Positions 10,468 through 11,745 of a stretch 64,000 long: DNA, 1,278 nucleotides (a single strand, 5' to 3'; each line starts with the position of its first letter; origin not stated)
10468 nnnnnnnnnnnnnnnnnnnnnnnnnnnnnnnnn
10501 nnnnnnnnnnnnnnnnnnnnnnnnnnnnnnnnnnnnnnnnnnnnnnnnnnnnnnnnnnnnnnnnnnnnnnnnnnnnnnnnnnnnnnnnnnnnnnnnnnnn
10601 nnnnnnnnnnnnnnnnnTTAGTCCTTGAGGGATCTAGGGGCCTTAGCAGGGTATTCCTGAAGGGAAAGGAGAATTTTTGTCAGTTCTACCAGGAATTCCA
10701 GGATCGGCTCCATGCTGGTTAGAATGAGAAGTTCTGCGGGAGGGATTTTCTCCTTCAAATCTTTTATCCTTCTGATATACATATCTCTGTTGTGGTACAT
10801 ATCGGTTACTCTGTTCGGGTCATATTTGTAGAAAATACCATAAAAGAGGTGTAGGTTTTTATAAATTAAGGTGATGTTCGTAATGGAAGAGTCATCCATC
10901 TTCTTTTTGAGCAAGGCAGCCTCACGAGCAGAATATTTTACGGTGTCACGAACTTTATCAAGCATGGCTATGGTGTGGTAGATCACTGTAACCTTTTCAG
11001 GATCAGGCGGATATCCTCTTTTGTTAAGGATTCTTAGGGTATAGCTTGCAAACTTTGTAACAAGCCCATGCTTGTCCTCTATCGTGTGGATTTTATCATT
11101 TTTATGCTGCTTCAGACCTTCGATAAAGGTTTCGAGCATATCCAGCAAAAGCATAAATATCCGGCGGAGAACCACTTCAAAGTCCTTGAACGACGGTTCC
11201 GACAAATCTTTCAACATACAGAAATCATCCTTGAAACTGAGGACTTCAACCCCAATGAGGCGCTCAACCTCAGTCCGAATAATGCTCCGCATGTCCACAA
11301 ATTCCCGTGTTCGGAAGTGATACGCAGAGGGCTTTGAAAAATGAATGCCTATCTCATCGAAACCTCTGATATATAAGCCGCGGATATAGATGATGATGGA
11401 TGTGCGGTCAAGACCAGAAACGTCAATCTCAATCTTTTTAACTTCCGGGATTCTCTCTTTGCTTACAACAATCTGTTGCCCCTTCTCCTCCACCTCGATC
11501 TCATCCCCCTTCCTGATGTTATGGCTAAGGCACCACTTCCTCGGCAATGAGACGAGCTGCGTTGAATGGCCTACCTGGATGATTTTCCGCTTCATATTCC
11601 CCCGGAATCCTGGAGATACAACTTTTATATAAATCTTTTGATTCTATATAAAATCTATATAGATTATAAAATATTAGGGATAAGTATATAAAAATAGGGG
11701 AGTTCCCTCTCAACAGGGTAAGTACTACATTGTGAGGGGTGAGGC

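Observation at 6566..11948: Low-GC cassette: two tandem guanylate-kinase-like fusion proteins bracketed by duplicated AbrB-PhoU regulator plus small acidic protein modules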

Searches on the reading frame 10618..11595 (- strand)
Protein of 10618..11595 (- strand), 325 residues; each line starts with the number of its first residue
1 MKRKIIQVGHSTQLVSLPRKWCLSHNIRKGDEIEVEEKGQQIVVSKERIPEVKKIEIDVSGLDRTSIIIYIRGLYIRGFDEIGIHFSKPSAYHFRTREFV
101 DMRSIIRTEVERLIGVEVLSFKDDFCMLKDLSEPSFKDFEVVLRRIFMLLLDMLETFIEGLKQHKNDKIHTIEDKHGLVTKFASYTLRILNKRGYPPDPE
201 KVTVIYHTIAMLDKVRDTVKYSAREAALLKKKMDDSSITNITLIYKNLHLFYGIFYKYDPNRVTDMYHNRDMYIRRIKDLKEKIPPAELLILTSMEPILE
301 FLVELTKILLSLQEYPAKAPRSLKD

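Call 3: search_protein_families(library=pfam, proteins=[window:10618-11595:-], max_evalue=0.01)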
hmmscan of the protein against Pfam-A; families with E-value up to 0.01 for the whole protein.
window:10618-11595:- (325 aa): 1 family
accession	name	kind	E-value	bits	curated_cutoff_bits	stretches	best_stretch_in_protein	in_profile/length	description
PF04014.23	MazE_antitoxin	-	2.9e-06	27.6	24.7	1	7-48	2-44/48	Antidote-toxin recognition MazE, bacterial antitoxin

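Call 4: search_protein_families(library=ncbifam, proteins=[window:10618-11595:-], max_evalue=0.01)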
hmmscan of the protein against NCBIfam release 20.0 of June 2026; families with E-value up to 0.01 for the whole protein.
window:10618-11595:- (325 aa): 1 family
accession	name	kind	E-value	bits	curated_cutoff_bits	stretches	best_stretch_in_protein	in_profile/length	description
TIGR02609.1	doc_partner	hypoth_equivalog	8e-05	22.9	55.9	1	3-53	1-50/74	putative addiction module antidote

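Call 46: find_related_loci(query=A6, collection=genome_contigs, flank=10000)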
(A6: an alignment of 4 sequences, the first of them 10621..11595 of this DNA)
Query A6 (325 aa) in genome_contigs; peptide patterns used: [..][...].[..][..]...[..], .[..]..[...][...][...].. (x = any residue, [..] = any of these).
199 stretches matched a pattern; 66 encode a relative of the query (tblastn E <= 1e-3); 66 distinct loci.
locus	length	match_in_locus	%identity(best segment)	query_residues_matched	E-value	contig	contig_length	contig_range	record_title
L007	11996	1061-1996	44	1-313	2e-84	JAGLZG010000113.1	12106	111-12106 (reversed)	MAG: Nanoarchaeota archaeon isolate RS_13_58 ZL320.bin.58.fa_113, whole genome shotgun sequence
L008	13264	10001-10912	45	1-305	1e-83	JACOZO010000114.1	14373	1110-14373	MAG: Candidatus Woesearchaeota archaeon isolate NC_groundwater_207_Ag_S-0.1um_44_9 S4_GD2017_2_S1_scaffold_7273, whole g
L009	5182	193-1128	44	1-313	4e-82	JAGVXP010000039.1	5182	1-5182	Candidatus Woesearchaeota archaeon isolate RIFCSPHIGHO2_02_FULL_36_13 rifcsphigho2_02_scaffold_42236, whole genome shotg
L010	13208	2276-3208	42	1-313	1e-80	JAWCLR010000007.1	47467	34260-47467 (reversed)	MAG: Candidatus Woesearchaeota archaeon isolate JZ-2_201705_bins_23 JZ-2_201705_bins_23_scaffold_7, whole genome shotgun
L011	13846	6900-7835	40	1-313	7e-75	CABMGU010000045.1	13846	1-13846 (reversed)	uncultured archaeon isolate LFW-252_3 genome assembly, contig: LFW2523_5, whole genome shotgun sequence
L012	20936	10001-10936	41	1-313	7e-75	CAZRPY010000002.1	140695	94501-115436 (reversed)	MAG TPA_asm: uncultured Methanosarcinales archaeon isolate SRP178908_co1_144 genome assembly, contig: NODE_41_length_140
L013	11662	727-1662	41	1-313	7e-74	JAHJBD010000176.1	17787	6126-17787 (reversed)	MAG: Nanoarchaeota archaeon isolate Modern_marine.mb.241 Modern_marine.mb.241_k141_2353446, whole genome shotgun sequenc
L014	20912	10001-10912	41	1-305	6e-73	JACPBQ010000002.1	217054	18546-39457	MAG: Candidatus Woesearchaeota archaeon isolate NC_groundwater_261_Ag_S-0.2um_40_15 S5_GD2017_2_S2_scaffold_35, whole ge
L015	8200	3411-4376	38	1-323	1e-70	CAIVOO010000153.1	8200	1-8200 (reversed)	uncultured archaeon isolate AM-sed-core3-D1_bin-502 genome assembly, contig: bin-502:153/159, whole genome shotgun seque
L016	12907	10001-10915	40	1-305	1e-68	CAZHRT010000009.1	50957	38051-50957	MAG TPA_asm: uncultured Methanosarcinales archaeon isolate binchicken_co28_95 genome assembly, contig: NODE_483_length_5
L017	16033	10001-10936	40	1-313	7e-68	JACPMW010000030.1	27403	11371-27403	MAG: Candidatus Woesearchaeota archaeon isolate NC_groundwater_559_Ag_S-0.1um_40_64 S35_SO-1_scaffold_10669, whole genom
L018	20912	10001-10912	42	1-305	1e-67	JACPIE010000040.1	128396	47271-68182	MAG: Candidatus Woesearchaeota archaeon isolate NC_groundwater_432_Ag_B-0.1um_40_22 GD18-4_B1_scaffold_2136660, whole ge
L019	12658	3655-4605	39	1-316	3e-67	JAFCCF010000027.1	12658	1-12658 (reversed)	MAG: Candidatus Aminicenantes bacterium isolate AB_1215_Bin_51 AB_1215_Bin_51.fna_scaffold_7070, whole genome shotgun se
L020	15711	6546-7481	35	1-313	5e-67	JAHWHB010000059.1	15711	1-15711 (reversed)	MAG: Candidatus Woesearchaeota archaeon isolate FT1_394 k127_33969812, whole genome shotgun sequence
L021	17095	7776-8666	41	2-298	2e-65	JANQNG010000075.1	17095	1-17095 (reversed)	MAG: Candidatus Nanoarchaeia archaeon isolate PL23a_bin.67 k99_1691838, whole genome shotgun sequence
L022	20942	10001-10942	37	1-313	8e-66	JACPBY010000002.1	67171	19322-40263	MAG: Candidatus Woesearchaeota archaeon isolate NC_groundwater_269_Ag_S-0.2um_49_32 S5_GD2017_2_S2_scaffold_195, whole g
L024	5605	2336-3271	37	1-314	2e-64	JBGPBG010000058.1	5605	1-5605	MAG: Candidatus Aenigmatarchaeota archaeon isolate OBJ_0618_130150_110 k141_2668511_length_5605_cov_7.1217, whole genome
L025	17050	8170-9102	37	1-313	1e-65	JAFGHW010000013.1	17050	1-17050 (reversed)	MAG: Candidatus Woesearchaeota archaeon isolate Zod_Metabat.157 k87_4042556, whole genome shotgun sequence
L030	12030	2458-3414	32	1-323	2e-57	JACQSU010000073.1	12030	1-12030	MAG: Candidatus Woesearchaeota archaeon isolate NC_groundwater_1393_Ag_S-0.2um_49_28 S_p2_S4_coassembly_k141_3236827, wh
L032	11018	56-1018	36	1-323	2e-56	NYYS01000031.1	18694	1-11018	MAG: Candidatus Woesearchaeota archaeon isolate ARS73 MHASMcontig_615730, whole genome shotgun sequence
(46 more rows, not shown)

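Call 68: search_protein_families(library=pfam, proteins=[L011:7841-9913:-, L025:9108-11156:-, L015:4343-6253:-, L030:3407-5407:-, L024:3289-5082:-, L022:10954-12621:-, L032:997-2379:-, L019:4638-6482:-, L012:10963-11529:-], max_evalue=0.01)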
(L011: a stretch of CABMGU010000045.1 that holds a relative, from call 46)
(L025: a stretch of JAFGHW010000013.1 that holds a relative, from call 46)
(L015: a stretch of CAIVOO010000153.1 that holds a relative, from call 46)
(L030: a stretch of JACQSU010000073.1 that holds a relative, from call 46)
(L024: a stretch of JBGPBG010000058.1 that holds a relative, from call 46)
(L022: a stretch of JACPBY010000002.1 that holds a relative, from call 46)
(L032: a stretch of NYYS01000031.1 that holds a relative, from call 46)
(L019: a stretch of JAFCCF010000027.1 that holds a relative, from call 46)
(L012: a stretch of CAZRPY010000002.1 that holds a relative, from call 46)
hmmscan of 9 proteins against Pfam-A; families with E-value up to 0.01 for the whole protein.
L011:7841-9913:- (691 aa): 2 families
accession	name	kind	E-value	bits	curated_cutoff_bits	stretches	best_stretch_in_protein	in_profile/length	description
PF00625.27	Guanylate_kin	-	6.3e-11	42.7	25.2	1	279-437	2-158/182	Guanylate kinase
PF13238.12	AAA_18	-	2.1e-05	25.4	29.4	1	283-425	2-122/128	AAA domain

L025:9108-11156:- (683 aa): 2 families
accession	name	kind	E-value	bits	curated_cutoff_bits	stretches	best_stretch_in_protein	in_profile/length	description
PF00625.27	Guanylate_kin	-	0.00012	22.2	25.2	1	281-415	5-131/182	Guanylate kinase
PF17813.7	RET_CLD4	-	0.0051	17.3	25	0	166-250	23-99/105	RET Cadherin like domain 4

L015:4343-6253:- (637 aa): 3 families
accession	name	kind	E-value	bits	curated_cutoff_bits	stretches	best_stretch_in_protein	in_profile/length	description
PF00625.27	Guanylate_kin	-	2.5e-05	24.5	25.2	1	282-426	4-149/182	Guanylate kinase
PF13238.12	AAA_18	-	6.6e-05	23.8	29.4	1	285-420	3-119/128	AAA domain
PF13671.12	AAA_33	-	0.00043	21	27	0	283-306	2-25/143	AAA domain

L030:3407-5407:- (667 aa): 3 families
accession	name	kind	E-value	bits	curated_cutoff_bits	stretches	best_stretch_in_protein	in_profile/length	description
PF00625.27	Guanylate_kin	-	1.1e-07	32.1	25.2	1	288-385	2-99/182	Guanylate kinase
PF13238.12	AAA_18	-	0.0027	18.6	29.4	0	294-429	4-118/128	AAA domain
PF13671.12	AAA_33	-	0.0074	17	27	0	292-428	3-124/143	AAA domain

L024:3289-5082:- (598 aa): 2 families
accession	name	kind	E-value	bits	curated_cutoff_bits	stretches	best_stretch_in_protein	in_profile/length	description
PF00072.30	Response_reg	-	4.2e-16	59.5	30.2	1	133-229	1-100/111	Response regulator receiver domain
PF00625.27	Guanylate_kin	-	7e-05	23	25.2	1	399-518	7-132/182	Guanylate kinase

L022:10954-12621:- (556 aa): 2 families
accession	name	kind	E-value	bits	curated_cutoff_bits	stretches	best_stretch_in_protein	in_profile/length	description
PF13238.12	AAA_18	-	2.4e-07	31.7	29.4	1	165-198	2-25/128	AAA domain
PF13191.12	AAA_16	-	0.00048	21.1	32.6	1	148-186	12-49/167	AAA ATPase domain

L032:997-2379:- (461 aa): 6 families
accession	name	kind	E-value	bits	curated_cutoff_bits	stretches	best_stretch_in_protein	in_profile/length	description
PF00625.27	Guanylate_kin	-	1.7e-11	44.6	25.2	1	276-441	7-171/182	Guanylate kinase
PF00072.30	Response_reg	-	1.4e-08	35.3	30.2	1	8-112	1-102/111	Response regulator receiver domain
PF13671.12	AAA_33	-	6.5e-05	23.7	27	1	274-409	2-125/143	AAA domain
PF13238.12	AAA_18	-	0.00047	21.1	29.4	0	276-402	3-112/128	AAA domain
PF13191.12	AAA_16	-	0.002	19.1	32.6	0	265-293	18-46/167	AAA ATPase domain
PF00931.28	NB-ARC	-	0.0071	16.1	23.5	0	263-299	9-46/248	NB-ARC domain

L019:4638-6482:- (615 aa): 0 families

L012:10963-11529:- (189 aa): 1 family
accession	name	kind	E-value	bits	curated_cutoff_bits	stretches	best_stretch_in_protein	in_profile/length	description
PF00300.27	His_Phos_1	-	7.2e-22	78.4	21.7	1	4-160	1-154/194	Histidine phosphatase superfamily (branch 1)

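Call 69: search_protein_families(library=padloc, proteins=[window:10618-11595:-], max_evalue=0.01)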
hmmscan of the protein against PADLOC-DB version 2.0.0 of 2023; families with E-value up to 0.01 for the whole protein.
window:10618-11595:- (325 aa): 1 family
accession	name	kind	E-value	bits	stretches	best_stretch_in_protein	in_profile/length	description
PDLC01914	CARF6--CARF_CARF_CARF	-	0.0004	17.9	1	49-95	91-137/311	-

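Call 89: search_solved_structures(query=A5, max_evalue=0.1)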
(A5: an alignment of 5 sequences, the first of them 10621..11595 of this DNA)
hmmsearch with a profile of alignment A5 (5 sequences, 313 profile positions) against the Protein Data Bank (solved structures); distinct sequences matched with E-value up to 0.1: 0.

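Call 93: search_protein_families(library=pfam, alignment_id=A9, max_evalue=0.1)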
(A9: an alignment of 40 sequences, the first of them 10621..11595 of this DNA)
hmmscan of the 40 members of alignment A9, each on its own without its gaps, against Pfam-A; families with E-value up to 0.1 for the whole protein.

A. member 1, window:10621-11595:- (325 aa): 2 families
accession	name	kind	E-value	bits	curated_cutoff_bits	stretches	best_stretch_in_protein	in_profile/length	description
PF04014.23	MazE_antitoxin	-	2.9e-06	27.6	24.7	1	7-48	2-44/48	Antidote-toxin recognition MazE, bacterial antitoxin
PF21862.1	CiaD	-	0.09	12.8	27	0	154-193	15-51/54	CiaD-like protein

B. families by the number of members that match (of 40 scanned): 33 families (the first 25 are shown)
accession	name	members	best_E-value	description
PF04014.23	MazE_antitoxin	39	1.6e-10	Antidote-toxin recognition MazE, bacterial antitoxin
PF01895.24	PhoU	12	4.8e-07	PhoU domain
PF08616.15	SPA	2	9.7e-05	Stabilization of polarity axis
PF01709.26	Transcrip_reg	2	0.0035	TACO1/YebC second and third domain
PF03113.19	RSV_NS2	2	0.02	Respiratory synctial virus non-structural protein NS2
PF19860.4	DUF6334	2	0.064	Family of unknown function (DUF6334)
PF24811.1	Ig_Shg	2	0.074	DE-cadherin, Ig-like domain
PF25371.1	DUF7884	1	0.0033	Domain of unknown function (DUF7884)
PF06925.17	MGDG_synth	1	0.0036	Monogalactosyldiacylglycerol (MGDG) synthase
PF20956.2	DUF4931_C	1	0.0074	Domain of unknown function (DUF4931) C-terminal domain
PF22735.1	NNH3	1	0.0093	NACHT N-terminal Helical domain 3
PF25818.1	MTRES1_C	1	0.021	Mitochondrial transcription rescue factor 1, C-terminal domain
PF10167.14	BORCS8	1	0.027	BLOC-1-related complex sub-unit 8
PF12340.13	DUF3638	1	0.029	Protein of unknown function (DUF3638)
PF03161.18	LAGLIDADG_2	1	0.031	LAGLIDADG DNA endonuclease family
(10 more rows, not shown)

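Call 103: search_protein_families(library=pfam, proteins=[L011:10007-10720:+, L011:10724-11605:+, L025:11270-12136:+, L025:12193-13665:+, L010:5372-6190:+, L010:6216-7715:+, L030:5467-6180:+, L022:12685-14619:-, L015:6854-8200:-, L007:3632-6148:+], max_evalue=0.001)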
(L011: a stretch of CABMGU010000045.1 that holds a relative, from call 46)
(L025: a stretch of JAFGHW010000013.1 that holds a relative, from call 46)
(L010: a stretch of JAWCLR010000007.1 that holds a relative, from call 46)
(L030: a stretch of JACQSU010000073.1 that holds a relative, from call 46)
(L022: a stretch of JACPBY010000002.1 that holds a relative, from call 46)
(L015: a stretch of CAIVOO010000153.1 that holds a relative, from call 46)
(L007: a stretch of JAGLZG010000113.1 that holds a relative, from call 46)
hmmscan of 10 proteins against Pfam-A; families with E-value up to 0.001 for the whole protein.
L011:10007-10720:+ (238 aa): 0 families

L011:10724-11605:+ (294 aa): 1 family
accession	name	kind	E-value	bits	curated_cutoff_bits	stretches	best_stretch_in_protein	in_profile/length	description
PF00459.30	Inositol_P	-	8.5e-47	160.3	27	1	19-265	7-254/271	Inositol monophosphatase family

L025:11270-12136:+ (289 aa): 0 families

L025:12193-13665:+ (491 aa): 3 families
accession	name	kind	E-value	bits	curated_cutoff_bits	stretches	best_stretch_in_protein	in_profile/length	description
PF00152.25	tRNA-synt_2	-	5.3e-93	311.9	25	1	151-487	2-307/308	tRNA synthetases class II (D, K and N)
PF01336.31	tRNA_anti-codon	-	1.5e-17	63.7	27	1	57-134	1-75/75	OB-fold nucleic acid binding domain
PF01409.25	tRNA-synt_2d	-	1.5e-06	28.4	19.8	0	243-301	105-162/246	tRNA synthetases class II core domain (F)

L010:5372-6190:+ (273 aa): 0 families

L010:6216-7715:+ (500 aa): 2 families
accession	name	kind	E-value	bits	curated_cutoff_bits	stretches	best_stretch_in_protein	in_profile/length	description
PF00152.25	tRNA-synt_2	-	1.1e-90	304.2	25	1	166-498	2-307/308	tRNA synthetases class II (D, K and N)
PF01336.31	tRNA_anti-codon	-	2.2e-14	53.6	27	1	69-149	1-75/75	OB-fold nucleic acid binding domain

L030:5467-6180:+ (238 aa): 0 families

L022:12685-14619:- (645 aa): 5 families
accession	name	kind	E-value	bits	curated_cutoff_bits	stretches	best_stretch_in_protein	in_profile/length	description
PF00072.30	Response_reg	-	1.3e-19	70.8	30.2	1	33-135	1-102/111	Response regulator receiver domain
PF13426.13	PAS_9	-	1.2e-09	38.8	27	1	178-273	1-101/103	PAS domain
PF00989.32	PAS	-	4.4e-07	30.3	22.6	1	168-256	1-95/113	PAS fold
PF13188.13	PAS_8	-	5.3e-06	26.6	21.8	1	169-220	2-50/65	PAS domain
PF01978.25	TrmB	-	0.00028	21.1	25.6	0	482-531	6-55/68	Sugar-specific transcriptional regulator TrmB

L015:6854-8200:- (449 aa): 3 families
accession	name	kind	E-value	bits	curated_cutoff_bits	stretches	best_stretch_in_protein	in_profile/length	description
PF00587.30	tRNA-synt_2b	-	6e-32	111.6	29.3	1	70-240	8-177/179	tRNA synthetase class II core domain (G, H, P, S and T)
PF03129.25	HGTP_anticodon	-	4.4e-15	56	21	1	258-350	1-92/94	Anticodon binding domain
PF09180.16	ProRS-C_1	-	2e-13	50.7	31.5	1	378-449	1-71/71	Prolyl-tRNA synthetase, C-terminal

L007:3632-6148:+ (839 aa): 4 families
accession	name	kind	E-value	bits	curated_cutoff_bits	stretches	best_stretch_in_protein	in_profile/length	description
PF00136.26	DNA_pol_B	-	3.3e-68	231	23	1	420-818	10-452/453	DNA polymerase family B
PF03104.25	DNA_pol_B_exo1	-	1.8e-30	106.6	23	1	145-346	4-239/242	DNA polymerase family B, exonuclease domain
PF10108.15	DNA_pol_B_exo2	-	1.4e-05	25.3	24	1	253-385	35-163/213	Predicted 3'-5' exonuclease related to the exonuclease domain of PolB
PF13482.12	RNase_H_2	-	5.8e-05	23.5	22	1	204-397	3-163/165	RNase_H superfamily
